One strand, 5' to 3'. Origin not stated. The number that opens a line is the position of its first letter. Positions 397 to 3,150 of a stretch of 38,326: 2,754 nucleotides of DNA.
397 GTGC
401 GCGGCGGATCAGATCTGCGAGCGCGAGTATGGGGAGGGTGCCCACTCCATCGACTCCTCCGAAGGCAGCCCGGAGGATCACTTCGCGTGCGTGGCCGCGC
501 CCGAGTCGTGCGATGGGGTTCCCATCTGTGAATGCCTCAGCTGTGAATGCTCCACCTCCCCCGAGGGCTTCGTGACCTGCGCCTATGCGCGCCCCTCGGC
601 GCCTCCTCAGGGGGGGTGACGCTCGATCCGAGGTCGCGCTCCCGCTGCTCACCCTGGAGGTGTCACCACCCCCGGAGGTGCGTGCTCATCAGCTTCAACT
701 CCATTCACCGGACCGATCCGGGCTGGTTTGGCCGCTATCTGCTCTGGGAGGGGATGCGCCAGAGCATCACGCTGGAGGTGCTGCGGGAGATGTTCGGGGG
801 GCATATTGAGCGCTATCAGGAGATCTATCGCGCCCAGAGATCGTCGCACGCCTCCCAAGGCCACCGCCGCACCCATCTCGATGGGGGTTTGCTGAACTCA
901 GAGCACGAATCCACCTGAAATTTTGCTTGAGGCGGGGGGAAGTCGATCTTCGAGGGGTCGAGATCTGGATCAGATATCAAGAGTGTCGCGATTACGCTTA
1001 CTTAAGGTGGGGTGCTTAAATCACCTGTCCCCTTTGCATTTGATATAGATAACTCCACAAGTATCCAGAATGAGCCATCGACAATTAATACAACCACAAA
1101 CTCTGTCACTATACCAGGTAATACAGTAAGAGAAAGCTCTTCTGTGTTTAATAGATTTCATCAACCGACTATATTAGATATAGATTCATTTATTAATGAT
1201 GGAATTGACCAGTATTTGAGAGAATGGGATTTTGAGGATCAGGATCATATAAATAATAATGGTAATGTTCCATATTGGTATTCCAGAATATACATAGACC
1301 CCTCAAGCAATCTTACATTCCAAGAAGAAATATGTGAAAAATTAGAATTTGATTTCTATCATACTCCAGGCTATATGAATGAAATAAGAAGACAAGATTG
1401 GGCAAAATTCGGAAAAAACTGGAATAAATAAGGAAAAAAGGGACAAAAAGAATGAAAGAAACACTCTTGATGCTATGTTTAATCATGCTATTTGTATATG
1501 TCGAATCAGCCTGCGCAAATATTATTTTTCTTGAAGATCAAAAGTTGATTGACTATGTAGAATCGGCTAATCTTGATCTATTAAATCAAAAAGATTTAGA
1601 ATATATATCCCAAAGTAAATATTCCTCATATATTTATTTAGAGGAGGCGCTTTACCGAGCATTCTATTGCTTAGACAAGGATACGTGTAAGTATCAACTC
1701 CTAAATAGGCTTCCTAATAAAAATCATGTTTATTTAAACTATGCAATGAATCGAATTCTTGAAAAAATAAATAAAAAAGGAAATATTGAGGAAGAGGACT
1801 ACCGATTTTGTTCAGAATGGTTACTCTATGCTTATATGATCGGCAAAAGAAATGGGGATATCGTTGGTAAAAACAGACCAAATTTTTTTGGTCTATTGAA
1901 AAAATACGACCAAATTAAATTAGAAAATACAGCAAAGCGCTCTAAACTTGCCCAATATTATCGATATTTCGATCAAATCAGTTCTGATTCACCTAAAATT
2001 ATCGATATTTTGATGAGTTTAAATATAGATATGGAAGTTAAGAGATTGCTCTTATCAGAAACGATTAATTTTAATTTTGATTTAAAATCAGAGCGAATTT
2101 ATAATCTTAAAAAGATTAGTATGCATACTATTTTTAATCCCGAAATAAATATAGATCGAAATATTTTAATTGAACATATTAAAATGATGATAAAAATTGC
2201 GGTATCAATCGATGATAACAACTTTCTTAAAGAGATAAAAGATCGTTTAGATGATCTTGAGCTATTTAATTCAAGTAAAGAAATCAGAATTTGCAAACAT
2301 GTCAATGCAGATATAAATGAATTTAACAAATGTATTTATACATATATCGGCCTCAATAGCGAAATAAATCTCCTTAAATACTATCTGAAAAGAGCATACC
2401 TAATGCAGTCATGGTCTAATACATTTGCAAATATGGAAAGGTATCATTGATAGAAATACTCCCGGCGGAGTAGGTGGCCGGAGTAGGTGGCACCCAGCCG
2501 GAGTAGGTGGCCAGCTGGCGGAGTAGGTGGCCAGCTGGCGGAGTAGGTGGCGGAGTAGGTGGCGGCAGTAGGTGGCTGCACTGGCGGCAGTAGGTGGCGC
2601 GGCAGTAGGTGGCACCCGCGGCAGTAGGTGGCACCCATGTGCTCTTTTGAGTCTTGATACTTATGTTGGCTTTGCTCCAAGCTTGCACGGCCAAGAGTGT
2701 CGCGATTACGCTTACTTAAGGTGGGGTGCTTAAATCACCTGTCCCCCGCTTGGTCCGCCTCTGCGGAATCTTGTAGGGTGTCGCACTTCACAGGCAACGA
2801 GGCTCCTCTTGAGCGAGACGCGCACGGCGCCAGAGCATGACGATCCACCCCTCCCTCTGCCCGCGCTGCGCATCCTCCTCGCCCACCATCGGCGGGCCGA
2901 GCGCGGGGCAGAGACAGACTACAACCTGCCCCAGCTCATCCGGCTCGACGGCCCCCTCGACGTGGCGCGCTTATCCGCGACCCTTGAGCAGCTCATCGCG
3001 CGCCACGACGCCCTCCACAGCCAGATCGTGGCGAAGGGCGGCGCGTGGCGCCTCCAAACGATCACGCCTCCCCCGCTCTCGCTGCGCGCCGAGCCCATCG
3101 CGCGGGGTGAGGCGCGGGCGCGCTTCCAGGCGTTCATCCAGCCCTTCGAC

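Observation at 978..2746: AT-rich foreign cassette bracketed by a perfect 55-bp direct repeat, inserted immediately upstream of the NRPS operon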

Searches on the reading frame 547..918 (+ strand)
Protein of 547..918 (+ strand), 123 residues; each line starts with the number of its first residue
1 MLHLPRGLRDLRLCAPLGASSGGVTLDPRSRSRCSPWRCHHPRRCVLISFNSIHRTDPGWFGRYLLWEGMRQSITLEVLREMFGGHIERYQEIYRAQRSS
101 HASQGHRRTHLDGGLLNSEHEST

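Call 7: search_protein_families(library=pfam, proteins=[window:547-918:+], max_evalue=1)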
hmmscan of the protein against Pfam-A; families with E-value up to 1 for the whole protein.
window:547-918:+ (123 aa): 1 family
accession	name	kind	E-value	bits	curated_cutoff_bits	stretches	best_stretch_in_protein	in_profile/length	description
PF10945.13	CBP_BcsR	-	0.016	15.3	25.2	1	78-102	7-31/41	Cellulose biosynthesis protein BcsR-like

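Call 8: search_protein_families(library=ncbifam, proteins=[window:547-918:+], max_evalue=1)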
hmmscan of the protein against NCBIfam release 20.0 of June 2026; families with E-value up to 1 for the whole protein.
window:547-918:+ (123 aa): 1 family
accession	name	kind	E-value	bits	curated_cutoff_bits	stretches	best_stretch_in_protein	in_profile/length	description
NF040718.1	BcsP_of_Ic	exception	0.0021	17.5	55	1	80-103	10-33/55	cellulose biosynthesis protein BcsP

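Call 71: find_encoding_contigs(protein=P0088, flank=10000, max_places=10)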
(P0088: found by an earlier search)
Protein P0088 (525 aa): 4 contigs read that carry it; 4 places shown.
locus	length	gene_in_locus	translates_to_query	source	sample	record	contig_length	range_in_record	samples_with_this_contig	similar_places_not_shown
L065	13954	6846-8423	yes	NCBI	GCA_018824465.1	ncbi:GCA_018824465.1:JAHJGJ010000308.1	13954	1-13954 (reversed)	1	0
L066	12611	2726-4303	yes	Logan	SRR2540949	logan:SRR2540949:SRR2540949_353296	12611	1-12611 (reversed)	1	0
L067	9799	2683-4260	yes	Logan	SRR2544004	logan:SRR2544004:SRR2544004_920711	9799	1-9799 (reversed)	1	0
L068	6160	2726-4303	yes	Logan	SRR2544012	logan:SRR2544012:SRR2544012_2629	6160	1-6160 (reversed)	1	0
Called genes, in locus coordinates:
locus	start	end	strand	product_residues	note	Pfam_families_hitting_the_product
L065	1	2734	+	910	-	PF00501:AMP-binding, PF00550:PP-binding, PF01370:Epimerase, PF07993:NAD_binding_4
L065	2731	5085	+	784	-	PF03176:MMPL, PF12349:Sterol-sensing, PF03176:MMPL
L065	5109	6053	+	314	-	PF00512:HisKA, PF02518:HATPase_c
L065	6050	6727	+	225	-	PF00072:Response_reg, PF00486:Trans_reg_C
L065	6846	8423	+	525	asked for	-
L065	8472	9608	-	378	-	PF13439:Glyco_transf_4, PF00534:Glycos_transf_1, PF13692:Glyco_trans_1_4, PF13524:Glyco_trans_1_2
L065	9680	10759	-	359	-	PF08668:HDOD, PF01966:HD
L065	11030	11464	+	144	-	PF12844:HTH_19, PF13560:HTH_31, PF01381:HTH_3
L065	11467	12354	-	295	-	PF00583:Acetyltransf_1 (weak), PF13302:Acetyltransf_3 (faint), PF13673:Acetyltransf_10 (faint), PF08445:FR47 (faint), PF13508:Acetyltransf_7, PF00583:Acetyltransf_1, PF13508:Acetyltransf_7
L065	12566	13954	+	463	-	?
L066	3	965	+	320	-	?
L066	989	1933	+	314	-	PF00512:HisKA, PF02518:HATPase_c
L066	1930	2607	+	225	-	PF00072:Response_reg, PF00486:Trans_reg_C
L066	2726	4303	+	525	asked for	-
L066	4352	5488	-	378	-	PF13439:Glyco_transf_4, PF00534:Glycos_transf_1, PF13692:Glyco_trans_1_4, PF13524:Glyco_trans_1_2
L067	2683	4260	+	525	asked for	-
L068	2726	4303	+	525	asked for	-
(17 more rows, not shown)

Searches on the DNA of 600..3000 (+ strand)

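Call 15: search_rna_families(source=window, start=600, end=3000, threshold=evalue, max_evalue=1)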
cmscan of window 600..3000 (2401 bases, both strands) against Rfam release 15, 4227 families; matches with E-value up to 1: 2.
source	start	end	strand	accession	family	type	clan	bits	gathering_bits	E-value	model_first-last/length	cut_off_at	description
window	2049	2114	-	RF00536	snoMe28S-Cm3227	Gene; snRNA; snoRNA; CD-box;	-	25.9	43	0.56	1-82/82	no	Small nucleolar RNA Me28S-Cm3227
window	647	696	-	RF01128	sR43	Gene; snRNA; snoRNA; CD-box;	-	16.5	45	0.48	1-56/56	no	Small nucleolar RNA sR42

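Call 48: search_dna_similar(query=window:1033-2460:+, collection=plasmids, mode=distant, max_evalue=0.01)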
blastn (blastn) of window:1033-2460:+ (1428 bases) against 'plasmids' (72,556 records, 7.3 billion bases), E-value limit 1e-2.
Records with a match: 1; places in all: 1; records where one place covers at least 80% of the query: 0.
Best place of each record, by identity: >=99% 1.
By first word of the organism name: Arcobacter 1.
By predicted mobility (MOB-suite, as given by PLSDB): non-mobilizable 1.
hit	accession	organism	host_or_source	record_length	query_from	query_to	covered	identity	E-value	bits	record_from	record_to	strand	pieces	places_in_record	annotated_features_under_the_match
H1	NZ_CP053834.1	Arcobacter cloacae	cell culture,Sewage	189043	548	574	2%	100.0%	9e-3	50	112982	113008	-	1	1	HlyD family type I secretion periplasmic adaptor subunit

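Call 49: search_dna_similar(query=window:1033-2460:+, collection=phages, mode=distant, max_evalue=0.01)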
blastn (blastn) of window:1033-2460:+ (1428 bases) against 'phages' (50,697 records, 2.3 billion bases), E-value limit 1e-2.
No match.

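Call 73: search_dna_similar(query=window:2440-2810:+, collection=plasmids, mode=distant, max_evalue=0.1)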
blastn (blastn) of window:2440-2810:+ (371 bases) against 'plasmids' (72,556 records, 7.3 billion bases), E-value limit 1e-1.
Records with a match: 3; places in all: 3; records where one place covers at least 80% of the query: 0.
Best place of each record, by identity: 80-90% 2; 60-80% 1.
By first word of the organism name: Streptomyces 1; Candidatus 1; Gluconobacter 1.
By predicted mobility (MOB-suite, as given by PLSDB): non-mobilizable 2; conjugative 1.
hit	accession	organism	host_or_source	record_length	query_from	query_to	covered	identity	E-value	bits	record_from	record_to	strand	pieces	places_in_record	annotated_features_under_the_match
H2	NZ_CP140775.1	Streptomyces goshikiensis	cell culture,soil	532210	98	174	21%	74.0%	1e-1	46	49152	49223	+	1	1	lantibiotic dehydratase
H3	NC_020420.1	Candidatus Endomicrobium trichonymphae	Trichonympha agilis,metagenomic ...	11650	81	133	14%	80.7%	2e-3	50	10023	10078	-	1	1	hypothetical protein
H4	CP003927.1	Gluconobacter oxydans H24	-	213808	101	149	13%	81.6%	1e-1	46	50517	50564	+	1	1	hypothetical protein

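Call 74: search_dna_similar(query=window:2440-2810:+, collection=phages, mode=distant, max_evalue=0.1)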
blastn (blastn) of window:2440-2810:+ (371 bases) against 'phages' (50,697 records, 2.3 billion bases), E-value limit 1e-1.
Records with a match: 2; places in all: 2; records where one place covers at least 80% of the query: 0.
Best place of each record, by identity: 60-80% 2.
By first word of the organism name: Gordonia 2.
By host as written in the record: Gordonia terrae 3612 2.
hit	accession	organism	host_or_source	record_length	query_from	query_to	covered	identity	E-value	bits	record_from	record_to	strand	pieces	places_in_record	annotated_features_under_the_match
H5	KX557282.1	Gordonia phage Nyceirae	Gordonia terrae 3612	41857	74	126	14%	79.2%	3e-2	45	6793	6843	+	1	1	10: hypothetical protein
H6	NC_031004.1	Gordonia phage Nyceirae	Gordonia terrae 3612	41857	74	126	14%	79.2%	3e-2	45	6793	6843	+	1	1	10: hypothetical protein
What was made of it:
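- Tried and rejected: blastn of 2440-2810 against plasmids and phages gave only marginal chance hits to the array and no vector sequence (calls 73, 74).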
